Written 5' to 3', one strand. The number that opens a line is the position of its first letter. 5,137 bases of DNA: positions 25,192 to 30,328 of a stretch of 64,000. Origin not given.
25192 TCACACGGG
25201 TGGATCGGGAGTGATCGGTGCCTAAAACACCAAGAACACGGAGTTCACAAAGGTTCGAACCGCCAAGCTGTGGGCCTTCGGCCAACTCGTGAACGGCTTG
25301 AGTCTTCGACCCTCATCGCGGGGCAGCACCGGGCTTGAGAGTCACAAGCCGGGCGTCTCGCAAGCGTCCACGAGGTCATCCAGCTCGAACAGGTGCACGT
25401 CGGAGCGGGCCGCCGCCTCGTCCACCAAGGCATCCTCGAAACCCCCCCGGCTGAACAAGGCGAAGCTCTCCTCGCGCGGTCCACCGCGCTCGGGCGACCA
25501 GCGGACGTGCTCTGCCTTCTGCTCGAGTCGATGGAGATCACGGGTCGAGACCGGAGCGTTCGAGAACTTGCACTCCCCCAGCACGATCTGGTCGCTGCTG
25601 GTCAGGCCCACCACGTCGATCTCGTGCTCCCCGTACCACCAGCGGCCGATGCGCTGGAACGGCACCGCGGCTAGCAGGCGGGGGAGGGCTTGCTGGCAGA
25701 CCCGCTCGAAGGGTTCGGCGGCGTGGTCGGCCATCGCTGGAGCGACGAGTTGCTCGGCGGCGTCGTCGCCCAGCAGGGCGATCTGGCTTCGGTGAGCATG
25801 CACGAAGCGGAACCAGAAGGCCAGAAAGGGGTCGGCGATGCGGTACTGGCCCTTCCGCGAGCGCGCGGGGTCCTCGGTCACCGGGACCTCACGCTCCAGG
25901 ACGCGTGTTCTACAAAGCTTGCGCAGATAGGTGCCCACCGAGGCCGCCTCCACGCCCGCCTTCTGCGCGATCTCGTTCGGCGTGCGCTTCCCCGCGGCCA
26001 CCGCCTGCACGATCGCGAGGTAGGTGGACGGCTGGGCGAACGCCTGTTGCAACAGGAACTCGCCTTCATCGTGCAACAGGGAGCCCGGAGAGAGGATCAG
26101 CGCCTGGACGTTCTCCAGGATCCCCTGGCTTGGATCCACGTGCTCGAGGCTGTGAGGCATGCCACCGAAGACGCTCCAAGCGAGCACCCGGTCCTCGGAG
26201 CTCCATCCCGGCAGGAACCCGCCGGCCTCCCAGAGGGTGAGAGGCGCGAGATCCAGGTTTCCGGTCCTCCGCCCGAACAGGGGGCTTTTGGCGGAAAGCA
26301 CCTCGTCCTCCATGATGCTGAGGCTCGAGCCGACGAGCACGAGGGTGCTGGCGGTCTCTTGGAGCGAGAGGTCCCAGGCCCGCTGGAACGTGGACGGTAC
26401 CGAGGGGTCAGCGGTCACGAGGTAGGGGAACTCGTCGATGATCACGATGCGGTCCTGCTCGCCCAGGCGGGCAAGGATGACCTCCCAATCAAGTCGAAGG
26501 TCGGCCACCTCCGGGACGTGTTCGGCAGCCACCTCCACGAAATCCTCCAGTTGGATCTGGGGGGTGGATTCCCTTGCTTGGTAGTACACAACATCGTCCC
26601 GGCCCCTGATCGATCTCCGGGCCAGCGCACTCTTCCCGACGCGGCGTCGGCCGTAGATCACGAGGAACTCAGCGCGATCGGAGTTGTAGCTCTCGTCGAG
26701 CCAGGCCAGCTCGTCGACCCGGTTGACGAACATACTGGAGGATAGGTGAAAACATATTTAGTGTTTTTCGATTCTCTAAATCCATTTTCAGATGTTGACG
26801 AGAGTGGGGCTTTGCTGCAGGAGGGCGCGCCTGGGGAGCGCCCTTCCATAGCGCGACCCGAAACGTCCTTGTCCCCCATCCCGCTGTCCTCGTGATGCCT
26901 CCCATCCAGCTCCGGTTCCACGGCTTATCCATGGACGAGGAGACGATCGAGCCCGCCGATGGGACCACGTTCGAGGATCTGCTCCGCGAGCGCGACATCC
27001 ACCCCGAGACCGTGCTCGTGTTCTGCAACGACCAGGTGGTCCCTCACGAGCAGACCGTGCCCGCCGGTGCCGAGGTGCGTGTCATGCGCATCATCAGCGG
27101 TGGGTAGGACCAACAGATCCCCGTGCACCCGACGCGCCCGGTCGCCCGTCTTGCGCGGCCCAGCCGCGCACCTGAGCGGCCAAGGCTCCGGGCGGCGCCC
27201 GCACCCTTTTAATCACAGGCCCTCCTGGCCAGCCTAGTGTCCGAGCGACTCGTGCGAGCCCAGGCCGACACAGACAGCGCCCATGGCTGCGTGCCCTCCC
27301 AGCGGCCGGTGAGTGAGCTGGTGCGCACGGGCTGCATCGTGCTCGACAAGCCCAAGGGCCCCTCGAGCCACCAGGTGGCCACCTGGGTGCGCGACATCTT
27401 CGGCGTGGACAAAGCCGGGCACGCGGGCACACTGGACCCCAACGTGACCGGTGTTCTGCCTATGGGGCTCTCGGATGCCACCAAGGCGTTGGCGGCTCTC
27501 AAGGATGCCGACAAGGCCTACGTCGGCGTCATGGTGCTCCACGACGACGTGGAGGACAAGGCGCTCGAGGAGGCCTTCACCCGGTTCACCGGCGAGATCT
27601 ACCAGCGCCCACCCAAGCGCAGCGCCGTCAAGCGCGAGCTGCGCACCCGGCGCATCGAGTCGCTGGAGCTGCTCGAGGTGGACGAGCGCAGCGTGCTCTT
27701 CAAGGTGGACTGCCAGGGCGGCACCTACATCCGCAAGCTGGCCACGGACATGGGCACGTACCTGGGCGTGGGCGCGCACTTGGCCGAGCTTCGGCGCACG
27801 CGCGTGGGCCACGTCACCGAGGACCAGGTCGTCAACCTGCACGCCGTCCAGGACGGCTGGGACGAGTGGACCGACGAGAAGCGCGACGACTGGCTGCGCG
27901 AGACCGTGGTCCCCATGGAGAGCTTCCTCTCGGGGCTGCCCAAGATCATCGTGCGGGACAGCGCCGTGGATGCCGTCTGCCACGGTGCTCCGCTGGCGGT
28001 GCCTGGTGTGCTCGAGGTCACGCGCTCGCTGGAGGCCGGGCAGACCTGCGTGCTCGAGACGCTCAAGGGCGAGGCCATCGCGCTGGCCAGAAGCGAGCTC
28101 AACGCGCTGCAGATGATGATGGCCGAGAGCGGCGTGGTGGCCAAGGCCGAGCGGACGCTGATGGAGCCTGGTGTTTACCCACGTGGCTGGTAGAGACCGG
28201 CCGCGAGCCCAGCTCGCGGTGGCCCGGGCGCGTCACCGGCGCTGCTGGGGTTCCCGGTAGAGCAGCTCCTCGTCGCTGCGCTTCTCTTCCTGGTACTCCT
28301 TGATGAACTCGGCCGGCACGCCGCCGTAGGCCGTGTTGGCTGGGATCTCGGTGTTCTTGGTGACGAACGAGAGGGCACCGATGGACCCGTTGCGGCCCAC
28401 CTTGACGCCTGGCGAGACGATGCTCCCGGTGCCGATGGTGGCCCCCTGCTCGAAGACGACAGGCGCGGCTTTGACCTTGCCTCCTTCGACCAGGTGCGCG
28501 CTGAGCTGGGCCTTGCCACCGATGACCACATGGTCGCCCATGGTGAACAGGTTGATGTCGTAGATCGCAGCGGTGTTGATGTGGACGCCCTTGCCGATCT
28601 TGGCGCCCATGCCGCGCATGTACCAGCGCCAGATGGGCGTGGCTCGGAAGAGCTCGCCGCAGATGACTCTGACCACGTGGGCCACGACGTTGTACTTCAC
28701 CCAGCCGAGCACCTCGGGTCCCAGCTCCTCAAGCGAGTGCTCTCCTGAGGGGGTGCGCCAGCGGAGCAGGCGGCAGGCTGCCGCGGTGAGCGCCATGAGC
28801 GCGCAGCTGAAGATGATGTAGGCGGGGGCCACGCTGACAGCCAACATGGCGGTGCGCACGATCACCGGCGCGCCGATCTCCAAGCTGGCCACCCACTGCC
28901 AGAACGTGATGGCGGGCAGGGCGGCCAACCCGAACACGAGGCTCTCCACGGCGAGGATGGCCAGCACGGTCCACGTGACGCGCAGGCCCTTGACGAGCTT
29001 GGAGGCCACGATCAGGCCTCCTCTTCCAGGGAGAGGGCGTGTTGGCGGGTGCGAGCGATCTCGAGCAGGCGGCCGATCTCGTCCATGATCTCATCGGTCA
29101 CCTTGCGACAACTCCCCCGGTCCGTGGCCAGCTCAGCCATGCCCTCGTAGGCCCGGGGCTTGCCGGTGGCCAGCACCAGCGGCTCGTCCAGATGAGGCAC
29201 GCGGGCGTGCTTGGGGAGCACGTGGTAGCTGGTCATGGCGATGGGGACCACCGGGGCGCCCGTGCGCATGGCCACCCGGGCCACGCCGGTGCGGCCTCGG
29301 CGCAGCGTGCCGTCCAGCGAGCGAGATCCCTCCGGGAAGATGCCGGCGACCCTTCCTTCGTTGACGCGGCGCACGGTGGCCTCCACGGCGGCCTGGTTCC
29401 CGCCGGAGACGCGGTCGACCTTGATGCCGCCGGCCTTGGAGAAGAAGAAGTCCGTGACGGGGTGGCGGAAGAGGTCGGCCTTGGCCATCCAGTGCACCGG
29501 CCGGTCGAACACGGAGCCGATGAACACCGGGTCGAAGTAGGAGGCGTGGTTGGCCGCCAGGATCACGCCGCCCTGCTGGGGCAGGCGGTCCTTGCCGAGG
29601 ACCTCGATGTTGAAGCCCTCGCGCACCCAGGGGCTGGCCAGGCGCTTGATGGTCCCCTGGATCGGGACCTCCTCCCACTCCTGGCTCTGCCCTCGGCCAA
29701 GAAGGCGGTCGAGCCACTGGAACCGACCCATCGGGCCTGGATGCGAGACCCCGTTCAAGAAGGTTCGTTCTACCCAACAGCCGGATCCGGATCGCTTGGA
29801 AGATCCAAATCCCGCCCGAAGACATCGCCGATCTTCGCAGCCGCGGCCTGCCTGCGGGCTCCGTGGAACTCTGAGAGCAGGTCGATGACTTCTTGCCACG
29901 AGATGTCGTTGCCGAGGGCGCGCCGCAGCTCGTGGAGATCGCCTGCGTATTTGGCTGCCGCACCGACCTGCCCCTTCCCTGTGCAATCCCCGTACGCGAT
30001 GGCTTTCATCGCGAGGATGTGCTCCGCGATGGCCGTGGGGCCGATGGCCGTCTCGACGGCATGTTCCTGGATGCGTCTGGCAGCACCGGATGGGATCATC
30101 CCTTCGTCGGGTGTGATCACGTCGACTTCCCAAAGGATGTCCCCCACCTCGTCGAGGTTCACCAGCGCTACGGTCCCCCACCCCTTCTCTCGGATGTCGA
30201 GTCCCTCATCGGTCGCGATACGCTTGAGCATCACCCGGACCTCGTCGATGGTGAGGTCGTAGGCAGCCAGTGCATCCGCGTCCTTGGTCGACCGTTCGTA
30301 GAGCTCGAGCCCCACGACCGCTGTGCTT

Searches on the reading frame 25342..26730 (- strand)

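Call 82: search_protein_families(library=pfam, proteins=[window:25342-26730:-], max_evalue=0.001)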
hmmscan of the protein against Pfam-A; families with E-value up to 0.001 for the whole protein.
window:25342-26730:- (462 aa): 4 families
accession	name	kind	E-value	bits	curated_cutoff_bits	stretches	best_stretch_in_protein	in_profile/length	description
PF01637.24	ATPase_2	-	2.2e-26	93.5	33.2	1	1-198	1-225/225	ATPase domain predominantly from Archaea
PF03008.20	DUF234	-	4e-19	69.3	22.5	1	306-391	1-91/100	Archaea bacterial proteins of unknown function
PF13173.12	AAA_14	-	1.6e-06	28.6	27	1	21-168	3-127/129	AAA domain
PF13401.12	AAA_22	-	3.8e-06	27.7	27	1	19-135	4-123/130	AAA domain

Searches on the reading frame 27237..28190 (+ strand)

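Call 82: search_protein_families(library=pfam, proteins=[window:27237-28190:+], max_evalue=0.001)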
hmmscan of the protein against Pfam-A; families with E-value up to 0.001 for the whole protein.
window:27237-28190:+ (318 aa): 5 families
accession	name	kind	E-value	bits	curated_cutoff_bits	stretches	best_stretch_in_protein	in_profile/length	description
PF01509.24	TruB_N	-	1.4e-27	97.3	27.3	1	52-165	1-149/149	TruB family pseudouridylate synthase (N terminal domain)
PF16198.10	TruB_C_2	-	3.6e-20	72.3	29.3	1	166-231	1-65/66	tRNA pseudouridylate synthase B C-terminal domain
PF01472.26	PUA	-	1e-16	61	24.8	1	235-307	1-73/74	PUA domain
PF08068.17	DKCLD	-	3.4e-15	56.3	27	1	3-47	13-57/58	DKCLD (NUC011) domain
PF21238.2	Pus10_C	-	2.1e-08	34.4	27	1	89-168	120-201/232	Pus10, C-terminal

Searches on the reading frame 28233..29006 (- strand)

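Call 82: search_protein_families(library=pfam, proteins=[window:28233-29006:-], max_evalue=0.001)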
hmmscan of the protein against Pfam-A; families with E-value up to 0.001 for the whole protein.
window:28233-29006:- (257 aa): 1 family
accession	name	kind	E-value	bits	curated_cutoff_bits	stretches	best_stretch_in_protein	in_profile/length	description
PF00132.30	Hexapep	-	2.4e-06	27.5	27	1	183-216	2-35/36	Bacterial transferase hexapeptide (six repeats)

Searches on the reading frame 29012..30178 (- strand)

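Call 82: search_protein_families(library=pfam, proteins=[window:29012-30178:-], max_evalue=0.001)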
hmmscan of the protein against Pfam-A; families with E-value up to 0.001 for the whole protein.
window:29012-30178:- (388 aa): 1 family
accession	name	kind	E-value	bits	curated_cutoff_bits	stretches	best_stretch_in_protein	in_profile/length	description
PF01553.26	Acyltransferase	-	5e-30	104.5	23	1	191-315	2-131/132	Acyltransferase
